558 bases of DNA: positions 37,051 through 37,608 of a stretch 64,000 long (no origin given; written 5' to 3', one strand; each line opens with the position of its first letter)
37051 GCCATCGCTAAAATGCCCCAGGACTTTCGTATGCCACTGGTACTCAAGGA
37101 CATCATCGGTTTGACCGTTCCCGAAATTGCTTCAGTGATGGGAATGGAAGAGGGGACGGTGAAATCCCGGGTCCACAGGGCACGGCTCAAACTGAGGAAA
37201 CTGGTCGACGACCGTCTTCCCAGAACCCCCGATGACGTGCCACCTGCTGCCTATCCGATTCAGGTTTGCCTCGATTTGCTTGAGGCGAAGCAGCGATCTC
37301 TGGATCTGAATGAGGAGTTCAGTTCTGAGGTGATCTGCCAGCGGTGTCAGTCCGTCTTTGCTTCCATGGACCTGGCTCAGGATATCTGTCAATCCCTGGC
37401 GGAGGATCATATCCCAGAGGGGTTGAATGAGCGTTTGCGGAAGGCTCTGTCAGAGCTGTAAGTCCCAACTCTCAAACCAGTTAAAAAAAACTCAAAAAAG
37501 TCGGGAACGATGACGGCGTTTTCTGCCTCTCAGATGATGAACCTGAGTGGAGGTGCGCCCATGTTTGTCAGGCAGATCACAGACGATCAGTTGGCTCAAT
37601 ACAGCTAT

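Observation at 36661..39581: ECF sigma factor with a fused Cys-rich C-terminal domain heading a persulfide-dioxygenase/rhodanese cluster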

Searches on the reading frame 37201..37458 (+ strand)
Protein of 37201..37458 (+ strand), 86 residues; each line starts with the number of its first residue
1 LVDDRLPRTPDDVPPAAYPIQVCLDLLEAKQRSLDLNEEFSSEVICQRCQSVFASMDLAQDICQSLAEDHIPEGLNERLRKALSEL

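Call 5: search_protein_families(library=pfam, proteins=[window:37201-37458:+], max_evalue=10)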
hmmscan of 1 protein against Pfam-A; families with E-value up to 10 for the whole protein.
seq(86 aa): 0 families

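Call 37: search_solved_structures(query=A2, max_evalue=10, show_alignments=3)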
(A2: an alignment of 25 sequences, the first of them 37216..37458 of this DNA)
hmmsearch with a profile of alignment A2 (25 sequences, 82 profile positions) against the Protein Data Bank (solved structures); distinct sequences matched with E-value up to 10: 3.
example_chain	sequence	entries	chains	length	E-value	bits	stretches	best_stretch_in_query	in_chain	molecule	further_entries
6kuj_B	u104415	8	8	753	0.098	16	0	35-59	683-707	RNA-directed RNA polymerase catalytic subunit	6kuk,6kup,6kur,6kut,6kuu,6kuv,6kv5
7w7p_A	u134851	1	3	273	0.53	13.6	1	28-50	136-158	DNA helicase MCM9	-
4owj_A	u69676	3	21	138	1.3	12.4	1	28-62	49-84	Cytolysin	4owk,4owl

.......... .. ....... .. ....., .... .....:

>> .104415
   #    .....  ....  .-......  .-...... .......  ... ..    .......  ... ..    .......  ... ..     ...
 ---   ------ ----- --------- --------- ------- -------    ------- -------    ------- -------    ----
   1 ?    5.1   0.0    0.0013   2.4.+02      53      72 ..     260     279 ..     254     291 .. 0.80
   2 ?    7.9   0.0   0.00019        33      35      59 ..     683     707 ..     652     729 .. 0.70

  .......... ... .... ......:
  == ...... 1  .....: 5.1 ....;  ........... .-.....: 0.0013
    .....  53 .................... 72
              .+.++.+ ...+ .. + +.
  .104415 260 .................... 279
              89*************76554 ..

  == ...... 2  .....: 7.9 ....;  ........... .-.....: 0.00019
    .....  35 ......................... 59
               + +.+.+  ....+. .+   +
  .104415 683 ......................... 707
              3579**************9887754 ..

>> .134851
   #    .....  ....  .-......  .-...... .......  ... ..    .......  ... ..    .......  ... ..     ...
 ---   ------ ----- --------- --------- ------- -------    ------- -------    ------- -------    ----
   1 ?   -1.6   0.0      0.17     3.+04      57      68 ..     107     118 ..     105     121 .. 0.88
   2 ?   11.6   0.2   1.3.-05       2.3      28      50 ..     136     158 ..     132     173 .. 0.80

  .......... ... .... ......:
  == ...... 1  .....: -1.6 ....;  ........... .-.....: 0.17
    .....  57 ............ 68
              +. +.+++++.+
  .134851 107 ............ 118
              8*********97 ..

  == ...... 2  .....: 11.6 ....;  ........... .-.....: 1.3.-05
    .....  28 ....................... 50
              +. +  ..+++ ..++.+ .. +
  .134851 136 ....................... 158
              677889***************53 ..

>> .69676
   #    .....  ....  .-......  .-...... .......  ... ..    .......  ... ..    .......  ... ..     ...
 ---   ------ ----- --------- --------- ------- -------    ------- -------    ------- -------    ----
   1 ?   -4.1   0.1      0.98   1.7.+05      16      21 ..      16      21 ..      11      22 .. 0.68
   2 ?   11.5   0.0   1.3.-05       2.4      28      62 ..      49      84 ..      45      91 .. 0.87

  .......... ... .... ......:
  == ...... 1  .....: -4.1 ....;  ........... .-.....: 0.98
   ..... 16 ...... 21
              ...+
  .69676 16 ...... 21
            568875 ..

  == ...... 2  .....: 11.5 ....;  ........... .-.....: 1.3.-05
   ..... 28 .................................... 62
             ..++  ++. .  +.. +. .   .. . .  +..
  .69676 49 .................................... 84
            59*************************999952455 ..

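Call 49: search_protein_families(library=pfam, alignment_id=A2, max_evalue=10)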
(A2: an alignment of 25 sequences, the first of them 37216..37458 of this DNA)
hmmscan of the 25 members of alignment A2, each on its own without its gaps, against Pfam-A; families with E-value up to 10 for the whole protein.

A. member 1, window:37216-37458:+ (81 aa): 0 families

B. families by the number of members that match (of 25 scanned): 12 families
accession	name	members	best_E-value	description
PF14377.11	UBM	2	0.047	Ubiquitin binding region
PF06827.20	zf-FPG_IleRS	2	0.049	Zinc finger found in FPG and IleRS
PF01412.23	ArfGap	2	0.049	Putative GTPase activating protein for Arf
PF15177.11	IL28A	1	0.01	Interleukin-28A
PF12760.12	Zn_ribbon_IS1595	1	0.041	Transposase zinc-ribbon domain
PF10764.14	Gin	1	0.069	Inhibitor of sigma-G Gin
PF13719.11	Zn_ribbon_5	1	0.097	zinc-ribbon domain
PF13401.12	AAA_22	1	0.14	AAA domain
PF13490.11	zf-HC2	1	0.18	Putative zinc-finger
PF24382.1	DUF7538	1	0.2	Family of unknown function (DUF7538)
PF23189.1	UPF0261_C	1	0.21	Uncharacterised protein family (UPF0261) C-terminal domain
PF19534.4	DUF6059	1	3.5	Family of unknown function (DUF6059)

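Call 66: predict_structure(alignment_id=A2)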
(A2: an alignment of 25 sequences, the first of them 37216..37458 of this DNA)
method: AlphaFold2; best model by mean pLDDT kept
length: 81 residues; sequences in the alignment: 25
mean_pLDDT: 85.2   pTM: 0.63
mean pLDDT of the five models: 85.2, 81.8, 81.8, 81.8, 80.7
residues with pLDDT >= 90: 30; 70-90: 45; 50-70: 4; < 50: 2
segments of 3 or more residues with pLDDT < 50: none
pLDDT, mean of each block of 10 residues (from residue 1): 65 89 94 86 87 89 82 90 81
secondary structure, 60 per line:
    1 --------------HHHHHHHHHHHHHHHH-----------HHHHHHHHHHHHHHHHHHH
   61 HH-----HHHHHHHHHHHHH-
elements in order: H15-30 H42-62 H68-80

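Call 84: search_protein_representatives(alignment_id=A2)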
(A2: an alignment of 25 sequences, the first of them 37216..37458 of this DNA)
Query: 25 sequences, 82 profile positions. Proteins with E-value up to 0.001 (for the whole library): 137; up to 1e-10: 98; up to 1e-30: 2. The best 137 are listed.
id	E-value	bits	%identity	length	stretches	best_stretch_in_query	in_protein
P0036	9.0e-37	141.1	-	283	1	1-79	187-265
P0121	1.8e-31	124.1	-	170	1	1-76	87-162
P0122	8.5e-29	115.6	-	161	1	6-77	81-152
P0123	2.6e-28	114.0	-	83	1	5-80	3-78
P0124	2.8e-28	113.9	-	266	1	1-81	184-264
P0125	5.7e-27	109.7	-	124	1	2-80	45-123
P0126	1.9e-25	104.8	-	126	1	1-78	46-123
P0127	3.1e-25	104.2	-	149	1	1-78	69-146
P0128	9.6e-25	102.6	-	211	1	4-80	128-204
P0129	3.3e-24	100.8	-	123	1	8-78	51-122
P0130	3.1e-23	97.8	-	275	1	6-80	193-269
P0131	7.9e-23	96.4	-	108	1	5-80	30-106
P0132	8.7e-23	96.3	-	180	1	3-79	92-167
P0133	1.5e-22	95.6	-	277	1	7-79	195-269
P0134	1.7e-22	95.3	-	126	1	6-80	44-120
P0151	5.0e-20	87.5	-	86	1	2-80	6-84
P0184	1.9e-16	76.0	-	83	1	6-81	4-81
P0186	3.8e-16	75.0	-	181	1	5-80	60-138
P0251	1.3e-04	38.1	-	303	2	41-77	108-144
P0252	2.8e-04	37.0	-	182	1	36-79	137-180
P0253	3.9e-04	36.5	-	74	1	36-80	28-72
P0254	4.5e-04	36.3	-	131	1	30-70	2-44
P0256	9.8e-04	35.3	-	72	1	43-77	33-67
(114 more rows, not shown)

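Call 87: search_protein_families(library=pfam, proteins=[P0251, P0252, P0253, P0254, P0256, P0186, P0123, P0151, P0184], max_evalue=1)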
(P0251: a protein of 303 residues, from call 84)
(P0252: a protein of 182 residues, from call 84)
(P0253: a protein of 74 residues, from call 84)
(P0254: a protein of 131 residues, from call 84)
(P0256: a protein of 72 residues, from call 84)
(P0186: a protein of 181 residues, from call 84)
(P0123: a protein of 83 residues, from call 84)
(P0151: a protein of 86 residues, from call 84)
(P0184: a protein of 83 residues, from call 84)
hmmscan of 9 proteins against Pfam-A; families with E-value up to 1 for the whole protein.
P0251 (303 aa): 3 families
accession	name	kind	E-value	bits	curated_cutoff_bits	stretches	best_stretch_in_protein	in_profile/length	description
PF13490.11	zf-HC2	-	1.3e-12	48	22.2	2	3-37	1-35/35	Putative zinc-finger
PF11859.13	DUF3379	-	6.6e-05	22.8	33.2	1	103-207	23-102/232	Protein of unknown function (DUF3379)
PF00765.23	Autoind_synth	-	0.14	12.2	24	1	181-231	107-152/183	Autoinducer synthase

P0252 (182 aa): 2 families
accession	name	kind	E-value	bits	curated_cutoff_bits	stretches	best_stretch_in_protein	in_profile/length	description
PF08281.18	Sigma70_r4_2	-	5.3e-06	26.4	25.7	1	92-123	23-54/54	Sigma-70, region 4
PF04545.22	Sigma70_r4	-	0.024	14.6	24.1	1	94-124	19-49/50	Sigma-70, region 4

P0253 (74 aa): 0 families

P0254 (131 aa): 1 family
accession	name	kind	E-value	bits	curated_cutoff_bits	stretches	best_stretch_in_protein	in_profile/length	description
PF10101.14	DUF2339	-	6.4e-14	52.1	33.6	1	70-118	1-49/659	Predicted membrane protein (DUF2339)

P0256 (72 aa): 0 families

P0186 (181 aa): 1 family
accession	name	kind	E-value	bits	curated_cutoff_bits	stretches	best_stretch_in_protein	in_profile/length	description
PF23266.1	VPS11_N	-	0.28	10.6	27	1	10-52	120-162/313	VPS11-like, N-terminal beta-propeller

P0123 (83 aa): 1 family
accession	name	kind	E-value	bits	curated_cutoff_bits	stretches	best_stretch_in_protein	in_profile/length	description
PF05305.19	DUF732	-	0.12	13.3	22.4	1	50-74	24-48/72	Protein of unknown function (DUF732)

P0151 (86 aa): 2 families
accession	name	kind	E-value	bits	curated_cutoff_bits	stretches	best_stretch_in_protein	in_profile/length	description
PF22628.2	zf-CCCH_10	-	0.027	14.4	27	0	55-64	7-16/39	ZAP-like CCCH zinc finger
PF11405.13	Inhibitor_I67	-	0.23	12.2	25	0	42-52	16-25/41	Bromelain inhibitor VI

P0184 (83 aa): 1 family
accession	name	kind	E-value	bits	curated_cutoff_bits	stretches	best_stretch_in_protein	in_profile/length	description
PF07152.18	YaeQ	-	0.11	12.6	25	1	49-75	53-79/173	YaeQ protein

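Call 96: find_encoding_contigs(protein=P0251, flank=4000, max_places=4)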
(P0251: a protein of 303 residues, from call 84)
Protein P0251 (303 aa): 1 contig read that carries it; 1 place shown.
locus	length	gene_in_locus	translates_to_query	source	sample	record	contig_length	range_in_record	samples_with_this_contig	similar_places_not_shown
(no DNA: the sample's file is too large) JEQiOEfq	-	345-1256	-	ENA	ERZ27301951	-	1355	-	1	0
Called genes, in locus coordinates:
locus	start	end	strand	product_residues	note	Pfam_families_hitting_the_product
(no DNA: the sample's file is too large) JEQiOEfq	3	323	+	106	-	?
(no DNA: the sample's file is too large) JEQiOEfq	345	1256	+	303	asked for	PF13490:zf-HC2 (weak)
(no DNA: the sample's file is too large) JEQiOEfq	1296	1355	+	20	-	?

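Call 102: fold_search(model_id=the predicted structure, library=pdb)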
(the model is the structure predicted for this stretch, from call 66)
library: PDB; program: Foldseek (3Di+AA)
matches with E <= 10: 13; with E <= 0.001: 0
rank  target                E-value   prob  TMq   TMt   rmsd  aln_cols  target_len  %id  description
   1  2w4s_B                2.4e+00  0.07  0.21  0.20  11.8        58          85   19  novel RNA-binding domain in Cryptosporidium parvum at 2.5 angstrom resolution (released 2009-12-29)
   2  8b6h_FA               5.6e+00  0.06  0.32  0.36  13.9        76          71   10  Cryo-EM structure of cytochrome c oxidase dimer (complex IV) from respiratory supercomplex of Tetrahymena thermophila (released 2023-03-29)
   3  7w5z_T1               6.0e+00  0.06  0.32  0.37  13.8        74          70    9  Cryo-EM structure of Tetrahymena thermophila mitochondrial complex IV, composite dimer model (released 2022-04-06)
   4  7emf_2                6.4e+00  0.04  0.28  0.20  16.4        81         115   16  Human Mediator (deletion of MED1-IDR) in a Tail-extended conformation (released 2021-05-05)
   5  1wcr_A                7.9e+00  0.05  0.30  0.24   9.6        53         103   11  Trimeric Structure of the Enzyme IIA from Escherichia coli Phosphotransferase System Specific for N,N'-Diacetylchitobi (released 2005-01-19)
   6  6w1s_X                7.9e+00  0.03  0.28  0.19  11.5        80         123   19  Atomic model of the mammalian Mediator complex (released 2021-03-10)
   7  1dp3_MODEL_1_A        7.9e+00  0.02  0.24  0.32  11.2        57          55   10  SOLUTION STRUCTURE OF THE DNA BINDING DOMAIN OF THE TRAM PROTEIN (released 2001-04-04)
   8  2nog_A                7.9e+00  0.02  0.25  0.16  15.0        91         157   16  SANT Domain Structure of Xenopus Remodeling Factor ISWI (released 2007-09-11)
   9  9dr6_A                8.5e+00  0.03  0.23  0.09   9.6        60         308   13  Crystal structure of Catechol 1,2-dioxygenase from Burkholderia multivorans (Zinc bound) (released 2024-10-02)
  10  7r1f_B                9.1e+00  0.05  0.30  0.05  10.8        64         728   19  Early transcription elongation state of influenza B polymerase backtracked due to double incoproation of nucleotide an (released 2022-12-28)
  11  8f8y_A                9.7e+00  0.04  0.28  0.06  10.2        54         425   22  PHF2 (PHD+JMJ) in Complex with VRK1 N-Terminal Peptide (released 2023-01-18)
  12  9hlz_Z                9.7e+00  0.02  0.23  0.20  14.7        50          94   18  Translational activators Aep1, Aep2 and Atp25 in complex with mRNA and the yeast mitochondrial ribosome (released 2025-12-17)
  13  2z3x_A                9.7e+00  0.02  0.23  0.29  12.4        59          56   12  Structure of a Protein-DNA Complex Essential for DNA Protection in Spore of Bacillus Species (released 2008-02-12)

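Call 103: search_protein_families(library=ncbifam, alignment_id=A2, max_evalue=10)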
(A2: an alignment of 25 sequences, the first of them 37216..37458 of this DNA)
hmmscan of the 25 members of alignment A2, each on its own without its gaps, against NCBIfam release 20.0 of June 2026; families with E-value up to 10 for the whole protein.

A. member 1, window:37216-37458:+ (81 aa): 1 family
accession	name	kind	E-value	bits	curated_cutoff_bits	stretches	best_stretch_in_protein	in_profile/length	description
TIGR04078.1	rSAM_yydG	equivalog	0.13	11.7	300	1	24-60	270-304/309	YydG family radical SAM peptide epimerase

B. families by the number of members that match (of 25 scanned): 3 families
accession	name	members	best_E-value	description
NF003372.0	PRK04447.1-5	2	0.035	hypothetical protein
NF010871.0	PRK14278.1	1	0.011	molecular chaperone DnaJ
TIGR04078.1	rSAM_yydG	1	0.13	YydG family radical SAM peptide epimerase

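Call 109: find_encoding_contigs(protein=P0123, flank=3000, max_places=3)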
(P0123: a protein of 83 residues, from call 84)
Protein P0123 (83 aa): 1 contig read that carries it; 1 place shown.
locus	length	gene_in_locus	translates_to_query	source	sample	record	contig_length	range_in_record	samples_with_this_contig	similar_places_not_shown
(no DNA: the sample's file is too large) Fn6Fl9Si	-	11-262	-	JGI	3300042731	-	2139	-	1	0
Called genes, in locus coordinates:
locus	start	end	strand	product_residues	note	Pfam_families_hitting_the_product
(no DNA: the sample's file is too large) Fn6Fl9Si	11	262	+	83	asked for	-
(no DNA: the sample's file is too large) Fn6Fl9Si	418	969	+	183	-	PF04143:Sulf_transp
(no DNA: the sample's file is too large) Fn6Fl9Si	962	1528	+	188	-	PF04143:Sulf_transp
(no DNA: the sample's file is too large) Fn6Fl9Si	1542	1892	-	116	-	-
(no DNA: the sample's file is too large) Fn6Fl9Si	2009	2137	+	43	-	?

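Call 110: find_encoding_contigs(protein=P0151, flank=3000, max_places=3)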
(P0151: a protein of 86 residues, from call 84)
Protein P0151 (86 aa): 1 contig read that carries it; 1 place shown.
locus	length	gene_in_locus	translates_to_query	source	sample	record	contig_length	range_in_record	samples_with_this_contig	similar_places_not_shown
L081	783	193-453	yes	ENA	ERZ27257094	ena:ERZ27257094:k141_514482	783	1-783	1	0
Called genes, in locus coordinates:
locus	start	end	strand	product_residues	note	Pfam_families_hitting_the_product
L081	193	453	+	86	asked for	-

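Call 111: find_encoding_contigs(protein=P0184, flank=3000, max_places=3)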
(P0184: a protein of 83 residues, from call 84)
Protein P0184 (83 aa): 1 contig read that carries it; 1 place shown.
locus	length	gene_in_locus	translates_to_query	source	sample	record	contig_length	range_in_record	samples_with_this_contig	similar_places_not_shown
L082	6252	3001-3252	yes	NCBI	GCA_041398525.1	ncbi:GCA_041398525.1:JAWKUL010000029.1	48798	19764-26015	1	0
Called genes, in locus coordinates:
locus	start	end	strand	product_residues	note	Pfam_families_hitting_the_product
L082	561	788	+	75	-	-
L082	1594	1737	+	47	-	-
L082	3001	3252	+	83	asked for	-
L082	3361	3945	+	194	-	-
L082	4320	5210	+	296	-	PF00535:Glycos_transf_2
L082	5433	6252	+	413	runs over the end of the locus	PF00535:Glycos_transf_2, PF13641:Glyco_tranf_2_3 (weak), PF13439:Glyco_transf_4, PF13579:Glyco_trans_4_4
